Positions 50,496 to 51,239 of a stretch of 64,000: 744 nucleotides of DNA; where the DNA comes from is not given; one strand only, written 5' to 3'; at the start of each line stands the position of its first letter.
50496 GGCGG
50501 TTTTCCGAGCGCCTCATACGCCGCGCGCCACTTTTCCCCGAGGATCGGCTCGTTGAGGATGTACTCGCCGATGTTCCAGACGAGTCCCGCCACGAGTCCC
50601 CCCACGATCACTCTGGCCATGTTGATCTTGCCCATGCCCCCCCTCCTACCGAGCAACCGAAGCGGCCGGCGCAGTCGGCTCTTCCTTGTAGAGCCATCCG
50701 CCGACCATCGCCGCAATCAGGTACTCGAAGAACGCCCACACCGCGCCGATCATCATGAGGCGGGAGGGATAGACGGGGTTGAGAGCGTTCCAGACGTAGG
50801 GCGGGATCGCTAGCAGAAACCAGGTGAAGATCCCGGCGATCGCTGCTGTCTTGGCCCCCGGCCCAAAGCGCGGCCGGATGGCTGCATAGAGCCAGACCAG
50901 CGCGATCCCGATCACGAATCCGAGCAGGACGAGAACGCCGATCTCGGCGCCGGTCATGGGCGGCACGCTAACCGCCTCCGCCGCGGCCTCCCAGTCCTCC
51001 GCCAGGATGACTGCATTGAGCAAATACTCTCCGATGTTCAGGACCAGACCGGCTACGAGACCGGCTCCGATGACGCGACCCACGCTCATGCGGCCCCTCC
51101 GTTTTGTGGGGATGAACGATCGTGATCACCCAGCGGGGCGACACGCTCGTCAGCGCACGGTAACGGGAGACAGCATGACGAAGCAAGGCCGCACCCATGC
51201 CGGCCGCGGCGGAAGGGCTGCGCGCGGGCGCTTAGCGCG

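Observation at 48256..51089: Three tandem paralogous small 4-TM membrane proteins co-oriented with a DDAH/amidinotransferase-family hydrolase and a cyclophilin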

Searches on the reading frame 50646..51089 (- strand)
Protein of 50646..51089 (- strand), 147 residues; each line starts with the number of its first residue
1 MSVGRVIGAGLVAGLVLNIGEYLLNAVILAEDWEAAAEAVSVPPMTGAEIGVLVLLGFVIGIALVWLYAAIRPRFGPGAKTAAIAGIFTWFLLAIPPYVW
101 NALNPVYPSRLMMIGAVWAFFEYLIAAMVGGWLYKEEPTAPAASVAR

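Call 3: search_protein_families(library=pfam, proteins=[window:50646-51089:-], max_evalue=1)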
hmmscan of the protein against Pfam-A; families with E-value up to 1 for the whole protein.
window:50646-51089:- (147 aa): 3 families
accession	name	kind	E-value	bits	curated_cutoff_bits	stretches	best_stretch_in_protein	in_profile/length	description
PF08570.15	DUF1761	-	0.00011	22.9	31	1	28-129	21-121/123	Protein of unknown function (DUF1761)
PF06963.18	FPN1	-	0.034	13.2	24.6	1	46-134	289-371/430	Ferroportin1 (FPN1)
PF18967.5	PycTM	-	0.081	13.8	27.2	1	50-82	10-42/107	Pycsar effector protein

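Call 4: search_protein_families(library=ncbifam, proteins=[window:50646-51089:-], max_evalue=1)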
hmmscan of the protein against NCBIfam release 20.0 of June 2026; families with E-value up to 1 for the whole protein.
window:50646-51089:- (147 aa): 2 families
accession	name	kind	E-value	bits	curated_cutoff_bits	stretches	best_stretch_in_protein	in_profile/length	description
NF037947.1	holin_4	subfamily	0.029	14.8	70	1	112-134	52-74/75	bacteriophage holin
NF008528.1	PRK11463.1-2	subfamily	0.34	11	40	1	113-137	21-45/109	FxsA family membrane protein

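Call 7: find_homologous_proteins(query=A1, max_evalue=0.001)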
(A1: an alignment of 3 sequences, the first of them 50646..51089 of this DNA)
Query A1 (3 sequences) (147 aa, profile of the alignment): 7631 proteins with E <= 0.001 among 8000 candidates; the best 120 are listed.
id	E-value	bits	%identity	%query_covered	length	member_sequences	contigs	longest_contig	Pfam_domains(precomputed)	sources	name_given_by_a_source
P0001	5.2e-69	249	48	99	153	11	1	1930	-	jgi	jgi:hypothetical protein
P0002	8.0e-67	242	97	100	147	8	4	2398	-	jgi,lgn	jgi:hypothetical protein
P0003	1.8e-64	234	38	93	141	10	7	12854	-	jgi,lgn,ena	jgi:hypothetical protein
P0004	5.7e-63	230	50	100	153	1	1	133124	-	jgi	jgi:hypothetical protein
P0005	8.7e-63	229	49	99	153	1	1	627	-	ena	-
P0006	1.7e-58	215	48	99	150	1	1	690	-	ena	-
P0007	2.0e-58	215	61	93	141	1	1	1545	-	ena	-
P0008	4.0e-58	214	66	93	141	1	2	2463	-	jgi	jgi:hypothetical protein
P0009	9.7e-58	213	49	99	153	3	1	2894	-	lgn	-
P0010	2.5e-57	211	65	95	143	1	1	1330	-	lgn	-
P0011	3.8e-57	211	63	99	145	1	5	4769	-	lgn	-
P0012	5.5e-57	210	40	93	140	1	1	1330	-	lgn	-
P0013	1.2e-56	209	38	93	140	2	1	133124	-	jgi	jgi:hypothetical protein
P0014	1.9e-56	208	64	97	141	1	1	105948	-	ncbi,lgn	-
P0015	1.1e-55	206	54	99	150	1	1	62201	-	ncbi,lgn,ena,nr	ncbi:MAG: hypothetical protein R3199_02510 [Gemmatimonadota bacterium]|nr:hypothetical protein [Gemm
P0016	1.2e-55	206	41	93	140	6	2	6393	-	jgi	jgi:hypothetical protein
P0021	1.1e-53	200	42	93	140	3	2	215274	-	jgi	jgi:hypothetical protein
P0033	8.1e-53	197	50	93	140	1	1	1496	PF08570.16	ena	-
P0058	2.0e-49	186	49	82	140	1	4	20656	PF08570.16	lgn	-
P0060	3.2e-49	185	49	93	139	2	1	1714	PF08570.16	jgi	-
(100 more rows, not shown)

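Call 8: find_encoding_contigs(protein=P0004, flank=6000, max_places=3)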
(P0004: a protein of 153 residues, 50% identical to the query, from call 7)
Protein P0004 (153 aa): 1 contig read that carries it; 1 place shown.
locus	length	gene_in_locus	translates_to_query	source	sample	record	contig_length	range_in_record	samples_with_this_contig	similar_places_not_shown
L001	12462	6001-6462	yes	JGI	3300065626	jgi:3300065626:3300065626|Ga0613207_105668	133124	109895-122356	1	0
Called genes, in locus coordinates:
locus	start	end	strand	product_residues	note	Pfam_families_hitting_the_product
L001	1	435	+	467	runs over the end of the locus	PF00890:FAD_binding_2, PF01134:GIDA (faint), PF01262:AlaDh_PNT_C (faint), PF01266:DAO (faint), PF07992:Pyr_redox_2, PF12831:FAD_oxidored, PF00070:Pyr_redox, PF02852:Pyr_redox_dim, +5 more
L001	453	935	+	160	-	PF01202:SKI, PF13671:AAA_33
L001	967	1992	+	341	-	-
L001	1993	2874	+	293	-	PF13489:Methyltransf_23, PF13847:Methyltransf_31, PF08241:Methyltransf_11, PF08242:Methyltransf_12, PF13649:Methyltransf_25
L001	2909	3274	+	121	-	PF00903:Glyoxalase (weak), PF22677:Ble-like_N, PF18029:Glyoxalase_6 (weak)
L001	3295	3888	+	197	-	PF04191:PEMT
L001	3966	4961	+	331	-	PF13442:Cytochrome_CBB3 (faint), PF00034:Cytochrom_C (weak)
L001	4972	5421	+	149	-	-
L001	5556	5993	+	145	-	-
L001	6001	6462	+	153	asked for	-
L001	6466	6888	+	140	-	-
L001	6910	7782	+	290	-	PF19420:DDAH_eukar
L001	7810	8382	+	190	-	PF00160:Pro_isomerase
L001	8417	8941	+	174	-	-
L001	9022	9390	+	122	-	PF01381:HTH_3 (faint), PF09722:Xre_MbcA_ParS_C (faint)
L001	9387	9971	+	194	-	PF08808:RES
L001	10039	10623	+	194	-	PF00080:Sod_Cu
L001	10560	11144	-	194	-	PF00583:Acetyltransf_1, PF13527:Acetyltransf_9 (weak), PF13673:Acetyltransf_10, PF13508:Acetyltransf_7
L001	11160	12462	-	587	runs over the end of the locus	-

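Call 9: find_encoding_contigs(protein=P0014, flank=6000, max_places=3)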
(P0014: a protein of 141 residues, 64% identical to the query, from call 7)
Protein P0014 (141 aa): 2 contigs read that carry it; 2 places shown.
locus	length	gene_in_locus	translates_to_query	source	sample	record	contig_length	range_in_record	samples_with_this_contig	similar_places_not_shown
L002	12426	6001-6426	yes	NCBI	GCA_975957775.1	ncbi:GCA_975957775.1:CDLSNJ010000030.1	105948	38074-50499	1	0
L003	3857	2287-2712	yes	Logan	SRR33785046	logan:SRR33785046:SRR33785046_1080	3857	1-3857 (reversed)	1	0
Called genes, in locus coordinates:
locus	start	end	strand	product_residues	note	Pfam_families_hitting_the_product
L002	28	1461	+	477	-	PF00890:FAD_binding_2, PF01134:GIDA (faint), PF03486:HI0933_like (faint), PF07992:Pyr_redox_2, PF12831:FAD_oxidored, PF13450:NAD_binding_8 (faint), PF00070:Pyr_redox, PF02852:Pyr_redox_dim, +1 more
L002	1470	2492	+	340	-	-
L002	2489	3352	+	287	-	PF13489:Methyltransf_23, PF13847:Methyltransf_31, PF08241:Methyltransf_11, PF08242:Methyltransf_12, PF13649:Methyltransf_25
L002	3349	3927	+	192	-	PF04191:PEMT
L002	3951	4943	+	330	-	PF00034:Cytochrom_C (faint), PF13442:Cytochrome_CBB3 (faint)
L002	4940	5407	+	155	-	-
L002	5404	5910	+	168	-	PF04248:NTP_transf_9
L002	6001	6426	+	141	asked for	-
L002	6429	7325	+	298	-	PF19420:DDAH_eukar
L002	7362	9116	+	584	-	PF01235:Na_Ala_symp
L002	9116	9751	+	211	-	PF00160:Pro_isomerase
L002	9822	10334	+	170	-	-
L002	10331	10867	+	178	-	PF00080:Sod_Cu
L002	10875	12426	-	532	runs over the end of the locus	PF17899:Peptidase_M61_N, PF05299:Peptidase_M61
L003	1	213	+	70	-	?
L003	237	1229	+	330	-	PF00034:Cytochrom_C (faint), PF13442:Cytochrome_CBB3 (faint)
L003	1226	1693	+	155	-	-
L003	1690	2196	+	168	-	PF04248:NTP_transf_9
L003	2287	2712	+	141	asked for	-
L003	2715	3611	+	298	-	PF19420:DDAH_eukar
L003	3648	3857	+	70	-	?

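Call 10: find_encoding_contigs(protein=P0015, flank=6000, max_places=3)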
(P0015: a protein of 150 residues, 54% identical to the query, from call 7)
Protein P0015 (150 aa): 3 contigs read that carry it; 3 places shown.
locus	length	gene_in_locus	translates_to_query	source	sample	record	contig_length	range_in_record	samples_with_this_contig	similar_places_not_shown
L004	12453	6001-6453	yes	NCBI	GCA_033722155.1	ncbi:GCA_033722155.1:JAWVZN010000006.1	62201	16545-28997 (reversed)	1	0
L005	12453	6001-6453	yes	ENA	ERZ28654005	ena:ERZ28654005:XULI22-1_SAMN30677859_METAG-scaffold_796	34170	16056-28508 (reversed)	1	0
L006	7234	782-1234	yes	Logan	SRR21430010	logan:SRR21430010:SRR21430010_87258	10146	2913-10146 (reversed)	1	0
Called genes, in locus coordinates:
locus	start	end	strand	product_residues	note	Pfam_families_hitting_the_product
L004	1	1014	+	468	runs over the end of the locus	PF00890:FAD_binding_2 (weak), PF01134:GIDA (faint), PF03486:HI0933_like (faint), PF07992:Pyr_redox_2, PF12831:FAD_oxidored (weak), PF13738:Pyr_redox_3 (faint), PF00070:Pyr_redox, PF02852:Pyr_redox_dim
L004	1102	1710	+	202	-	PF00440:TetR_N, PF16925:TetR_C_13, PF21993:TetR_C_13_2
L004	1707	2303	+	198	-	PF10604:Polyketide_cyc2 (weak), PF08327:AHSA1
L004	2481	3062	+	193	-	PF04191:PEMT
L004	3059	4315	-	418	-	PF00108:Thiolase_N, PF02803:Thiolase_C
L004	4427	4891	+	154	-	-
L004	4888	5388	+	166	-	PF04248:NTP_transf_9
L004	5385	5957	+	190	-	PF00160:Pro_isomerase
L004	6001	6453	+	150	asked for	-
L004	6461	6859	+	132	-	PF00903:Glyoxalase, PF18029:Glyoxalase_6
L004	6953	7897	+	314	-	PF13646:HEAT_2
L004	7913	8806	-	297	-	-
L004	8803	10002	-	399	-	PF00535:Glycos_transf_2, PF10111:Glyco_tranf_2_2 (weak), PF13641:Glyco_tranf_2_3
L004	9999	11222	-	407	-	PF13439:Glyco_transf_4, PF13579:Glyco_trans_4_4, PF00534:Glycos_transf_1, PF13692:Glyco_trans_1_4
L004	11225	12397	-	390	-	PF13439:Glyco_transf_4, PF13477:Glyco_trans_4_2 (weak), PF13579:Glyco_trans_4_4, PF00534:Glycos_transf_1, PF13692:Glyco_trans_1_4, PF13524:Glyco_trans_1_2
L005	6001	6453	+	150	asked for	-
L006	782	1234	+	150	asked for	-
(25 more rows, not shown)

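Call 12: find_related_loci(query=A1, collection=genome_contigs, flank=6000)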
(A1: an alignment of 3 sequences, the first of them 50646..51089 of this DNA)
Query A1 (147 aa) in genome_contigs; peptide patterns used: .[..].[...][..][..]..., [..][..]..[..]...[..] (x = any residue, [..] = any of these).
200 stretches matched a pattern; 155 encode a relative of the query (tblastn E <= 1e-3); the best 80 are kept; 80 distinct loci.
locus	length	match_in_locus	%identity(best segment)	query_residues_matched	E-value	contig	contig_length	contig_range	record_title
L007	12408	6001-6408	50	1-136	3e-36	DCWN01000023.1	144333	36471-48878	MAG TPA_asm: Acidobacteria bacterium UBA2161 UBA2161_contig_5029, whole genome shotgun sequence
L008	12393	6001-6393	50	6-136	3e-35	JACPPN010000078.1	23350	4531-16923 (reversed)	MAG: Acidobacteria bacterium isolate NC_groundwater_628_Ag_B-0.1um_65_34 B_1_S1_Biohub_coassembly_k141_998109, whole gen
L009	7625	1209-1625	51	1-138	4e-35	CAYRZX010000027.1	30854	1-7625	MAG TPA_asm: uncultured Gemmatimonas sp. isolate binchicken_co21_402 genome assembly, contig: NODE_545_length_30854_cov_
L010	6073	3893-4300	46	1-136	3e-34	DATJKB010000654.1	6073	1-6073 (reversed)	MAG TPA_asm: Pyrinomonadaceae bacterium isolate SMAG_U15582 k141_3475757, whole genome shotgun sequence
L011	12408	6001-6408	48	4-136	4e-34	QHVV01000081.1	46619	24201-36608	MAG: Acidobacteria bacterium isolate gp7 AA6 14_1009_16_30cm_scaffold_3245_curated, whole genome shotgun sequence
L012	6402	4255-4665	45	1-137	4e-33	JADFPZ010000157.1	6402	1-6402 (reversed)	MAG: Candidatus Zixiibacteriota bacterium isolate B77T1B8 B77T1B8_NODE26600, whole genome shotgun sequence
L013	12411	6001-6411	45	1-137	4e-33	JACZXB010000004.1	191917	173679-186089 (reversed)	MAG: Candidatus Zixiibacteriota bacterium isolate B22T1B11 B22T1B11_NODE10, whole genome shotgun sequence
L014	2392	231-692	46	1-147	4e-33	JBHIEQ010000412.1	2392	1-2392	MAG: Gemmatimonadales bacterium isolate b2.sp2_bin.61 NODE_27624_length_2392_cov_2.884467, whole genome shotgun sequence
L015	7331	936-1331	48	5-136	6e-33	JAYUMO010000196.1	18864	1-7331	MAG: Gemmatimonadaceae bacterium isolate GFS_960 GFS_960_195, whole genome shotgun sequence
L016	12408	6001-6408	47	1-136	1e-32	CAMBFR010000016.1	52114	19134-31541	MAG: Candidatus Sulfopaludibacter sp. SbA3 isolate TH-08apr19-233 genome assembly, contig: TH-08apr19-C1443, whole genom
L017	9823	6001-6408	49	4-136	1e-32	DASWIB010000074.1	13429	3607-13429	MAG TPA_asm: Thermoanaerobaculia bacterium isolate SMAG_U2857 k141_2298772, whole genome shotgun sequence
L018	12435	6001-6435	43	1-145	3e-32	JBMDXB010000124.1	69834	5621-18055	MAG: Vicinamibacterales bacterium isolate FBaNitSoil1_11 FBaNitSoil1_contig124, whole genome shotgun sequence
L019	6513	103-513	45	1-137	3e-32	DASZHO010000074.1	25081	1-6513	MAG TPA_asm: Vicinamibacterales bacterium isolate SMAG_U6578 k141_1036694, whole genome shotgun sequence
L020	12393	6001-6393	48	6-136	1e-31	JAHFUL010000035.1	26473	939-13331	MAG: Acidobacteria bacterium isolate nzgw79 NODE_1943_length_26474_cov_10.333472, whole genome shotgun sequence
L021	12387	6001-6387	48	18-146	4e-31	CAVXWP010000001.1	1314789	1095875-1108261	MAG: Blastocatellia bacterium isolate MFD04944.bin.1.11 genome assembly, contig: contig_16550, whole genome shotgun sequ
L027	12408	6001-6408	46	4-140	9e-30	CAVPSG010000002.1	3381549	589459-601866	MAG: uncultured Acidobacteriota bacterium isolate MFD00031.bin.2.23 genome assembly, contig: contig_3210, whole genome s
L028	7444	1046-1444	45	6-138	3e-29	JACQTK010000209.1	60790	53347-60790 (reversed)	MAG: Acidobacteria bacterium isolate NC_groundwater_1409_Ag_S-0.65um_68_39 S_p65_S5_coassembly_k141_3471591, whole genom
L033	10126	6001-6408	47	4-140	1e-29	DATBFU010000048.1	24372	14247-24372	MAG TPA_asm: Thermoanaerobaculia bacterium isolate SMAG_U3819 k141_2725558, whole genome shotgun sequence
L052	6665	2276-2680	41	4-137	6e-26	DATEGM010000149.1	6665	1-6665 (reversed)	MAG TPA_asm: Terriglobales bacterium isolate SMAG_U8785 k141_731505, whole genome shotgun sequence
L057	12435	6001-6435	42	1-147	6e-25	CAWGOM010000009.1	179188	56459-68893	MAG: uncultured Acidobacteriota bacterium isolate MFD09730.bin.2.99 genome assembly, contig: contig_47584, whole genome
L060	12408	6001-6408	40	1-136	2e-24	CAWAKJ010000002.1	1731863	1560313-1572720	MAG: Vicinamibacterales bacterium isolate MFD02360.bin.1.271 genome assembly, contig: contig_3117, whole genome shotgun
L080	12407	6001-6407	53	1-136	2e-25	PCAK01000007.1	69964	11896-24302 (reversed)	MAG: Acidobacteria bacterium isolate NP133 MHASMcontig_336551, whole genome shotgun sequence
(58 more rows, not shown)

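Call 22: search_protein_families(library=pfam, alignment_id=A2, max_evalue=0.01)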
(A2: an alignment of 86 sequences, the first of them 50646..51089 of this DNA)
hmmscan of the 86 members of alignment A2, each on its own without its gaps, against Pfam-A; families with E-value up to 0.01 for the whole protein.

A. member 1, window:50646-51089:- (147 aa): 1 family
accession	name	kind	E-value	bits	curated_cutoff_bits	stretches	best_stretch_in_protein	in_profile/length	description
PF08570.15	DUF1761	-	0.00011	22.9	31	1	28-129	21-121/123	Protein of unknown function (DUF1761)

B. families by the number of members that match (of 86 scanned): 7 families
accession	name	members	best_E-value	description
PF08570.15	DUF1761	41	4.6e-06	Protein of unknown function (DUF1761)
PF09945.14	DUF2177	13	1.8e-05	Predicted membrane protein (DUF2177)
PF18967.5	PycTM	5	0.002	Pycsar effector protein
PF09490.15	CbtA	4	0.0047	Probable cobalt transporter subunit (CbtA)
PF25592.1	DUF7937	2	0.00038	Domain of unknown function (DUF7937)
PF06963.18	FPN1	2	0.0042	Ferroportin1 (FPN1)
PF12811.12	BaxI_1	1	0.0074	Bax inhibitor 1 like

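Call 25: predict_structure(alignment_id=A2)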
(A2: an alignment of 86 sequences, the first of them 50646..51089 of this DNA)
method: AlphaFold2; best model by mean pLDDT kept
length: 147 residues; sequences in the alignment: 86
mean_pLDDT: 92.7   pTM: 0.84
mean pLDDT of the five models: 92.7, 92.5, 92.4, 92.2, 90.9
residues with pLDDT >= 90: 129; 70-90: 6; 50-70: 12; < 50: 0
segments of 3 or more residues with pLDDT < 50: none
pLDDT, mean of each block of 10 residues (from residue 1): 95 99 96 92 92 98 98 95 98 96 94 97 98 76 54
secondary structure, 60 per line:
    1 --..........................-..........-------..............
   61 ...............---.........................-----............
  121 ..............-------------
elements in order: H3-28 H30-39 H47-75 H79-103 H109-134

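Call 28: fold_search(model_id=the predicted structure, library=pdb)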
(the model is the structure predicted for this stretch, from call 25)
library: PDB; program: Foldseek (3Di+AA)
matches with E <= 10: 134; with E <= 0.001: 0
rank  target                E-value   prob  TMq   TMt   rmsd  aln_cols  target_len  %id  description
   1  8fed_K                9.2e-01  0.20  0.27  0.28   9.4       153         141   17  Structure of Mce1-LucB complex from Mycobacterium smegmatis (Map1) (released 2023-02-22)
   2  4ybq_B                1.4e+00  0.23  0.33  0.15  10.9       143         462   17  Rat GLUT5 with Fv in the outward-open form (released 2015-10-07)
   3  5ee4_F                1.6e+00  0.11  0.24  0.25  15.9       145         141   13  The crystal structure of HpuA from Kingella denitrificans in complex with human haemoglobin (released 2015-11-04)
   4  7tgh_AN               2.9e+00  0.11  0.29  0.21  10.7       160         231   13  Cryo-EM structure of respiratory super-complex CI+III2 from Tetrahymena thermophila (released 2022-04-06)
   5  4mpm_A                2.9e+00  0.10  0.25  0.25  16.7       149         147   14  Wild-type human neuroglobin (released 2014-01-15)
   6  5ohf_F                3.0e+00  0.13  0.29  0.28  16.7       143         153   12  Globin sensor domain of AfGcHK (FeIII form) in complex with cyanide, partially reduced (released 2017-11-08)
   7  6cp3_X                3.2e+00  0.07  0.25  0.18  18.4       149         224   14  Monomer yeast ATP synthase (F1Fo) reconstituted in nanodisc with inhibitor of oligomycin bound. (released 2018-04-11)
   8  9g2x_B                3.3e+00  0.14  0.31  0.09  22.5       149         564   14  Cryo-EM structure of IrtAB in outward-occluded state in presence of mycobactin under turnover conditions in LMNG (released 2024-12-18)
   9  1buw_B                3.3e+00  0.07  0.24  0.24  15.9       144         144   13  CRYSTAL STRUCTURE OF S-NITROSO-NITROSYL HUMAN HEMOGLOBIN A (released 1998-09-16)
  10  2zlt_B                3.3e+00  0.06  0.22  0.22  16.1       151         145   13  Horse methemoglobin high salt, pH 7.0 (released 2008-06-24)
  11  5ecf_A                3.5e+00  0.08  0.23  0.23  16.6       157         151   18  Ligand binding domain 1 of Penicillium marneffei MP1 protein complexed with arachidonic acids (released 2016-10-19)
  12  1s0h_A                3.5e+00  0.07  0.25  0.25  15.9       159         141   10  Structure determination of haemoglobin from Donkey(equus asinus) at 3.0 Angstrom resolution (released 2005-02-01)
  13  9ki1_u                3.5e+00  0.07  0.22  0.11  15.4       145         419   11  Baseplate structure of Escherichia phage Mu (released 2025-02-12)
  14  8w89_R                3.5e+00  0.04  0.20  0.12  13.0       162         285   10  Cryo-EM structure of the PEA-bound TAAR1-Gs complex (released 2023-11-22)
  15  6oz6_B                3.7e+00  0.08  0.24  0.13  17.3       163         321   12  Crystal structure of MraY bound to 3'-hydroxymureidomycin A (released 2019-07-10)
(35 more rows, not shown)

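Call 29: search_protein_representatives(alignment_id=A2)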
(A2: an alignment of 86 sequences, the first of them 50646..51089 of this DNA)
Query: 86 sequences, 143 profile positions. Proteins with E-value up to 0.001 (for the whole library): 2211; up to 1e-10: 1323; up to 1e-30: 182. The best 150 are listed.
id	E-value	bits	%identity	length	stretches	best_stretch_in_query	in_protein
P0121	5.3e-58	211.6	-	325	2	3-140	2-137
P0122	5.1e-57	208.4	-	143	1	1-141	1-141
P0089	9.2e-56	204.4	-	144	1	1-140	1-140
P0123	8.0e-52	191.6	-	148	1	1-142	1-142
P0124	2.4e-50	186.8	-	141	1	1-140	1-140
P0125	4.4e-50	185.9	-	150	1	1-141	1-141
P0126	7.9e-50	185.1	-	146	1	1-140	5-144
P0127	3.1e-48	180.0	-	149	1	1-140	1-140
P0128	4.0e-48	179.6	-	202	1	1-141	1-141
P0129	1.3e-47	177.9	-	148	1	1-141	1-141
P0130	6.7e-47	175.6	-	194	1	2-141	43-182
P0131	2.0e-46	174.1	-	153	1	1-140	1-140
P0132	2.0e-46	174.1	-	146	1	1-139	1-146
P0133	3.4e-46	173.3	-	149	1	1-140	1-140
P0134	3.8e-46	173.2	-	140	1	1-140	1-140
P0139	1.7e-43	164.6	-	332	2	1-140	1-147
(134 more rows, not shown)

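Call 32: find_encoding_contigs(protein=P0003, flank=5000, max_places=4)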
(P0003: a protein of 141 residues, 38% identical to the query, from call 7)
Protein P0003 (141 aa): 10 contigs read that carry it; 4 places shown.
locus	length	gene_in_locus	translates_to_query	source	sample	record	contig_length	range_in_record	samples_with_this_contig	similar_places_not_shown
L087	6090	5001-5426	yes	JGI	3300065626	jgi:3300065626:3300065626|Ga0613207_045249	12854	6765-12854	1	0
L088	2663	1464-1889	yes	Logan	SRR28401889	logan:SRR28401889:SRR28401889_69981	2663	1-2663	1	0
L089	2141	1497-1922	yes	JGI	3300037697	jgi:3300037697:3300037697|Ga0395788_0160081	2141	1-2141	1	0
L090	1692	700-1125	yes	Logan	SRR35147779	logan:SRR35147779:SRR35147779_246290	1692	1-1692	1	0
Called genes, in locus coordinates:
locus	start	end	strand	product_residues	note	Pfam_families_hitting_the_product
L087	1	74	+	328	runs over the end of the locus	PF00034:Cytochrom_C (weak), PF13442:Cytochrome_CBB3 (faint)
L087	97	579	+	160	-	PF01202:SKI, PF13238:AAA_18 (weak), PF13671:AAA_33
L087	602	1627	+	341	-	-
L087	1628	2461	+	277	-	PF13489:Methyltransf_23, PF08241:Methyltransf_11, PF08242:Methyltransf_12, PF13649:Methyltransf_25, PF13847:Methyltransf_31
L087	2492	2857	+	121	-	PF00903:Glyoxalase, PF22677:Ble-like_N, PF18029:Glyoxalase_6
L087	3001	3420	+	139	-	PF04191:PEMT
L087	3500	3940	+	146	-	-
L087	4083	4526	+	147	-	-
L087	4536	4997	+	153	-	-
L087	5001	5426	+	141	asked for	-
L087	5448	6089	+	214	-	?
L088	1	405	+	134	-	?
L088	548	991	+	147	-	-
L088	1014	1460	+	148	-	-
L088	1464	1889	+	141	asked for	-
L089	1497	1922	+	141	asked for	-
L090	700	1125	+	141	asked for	-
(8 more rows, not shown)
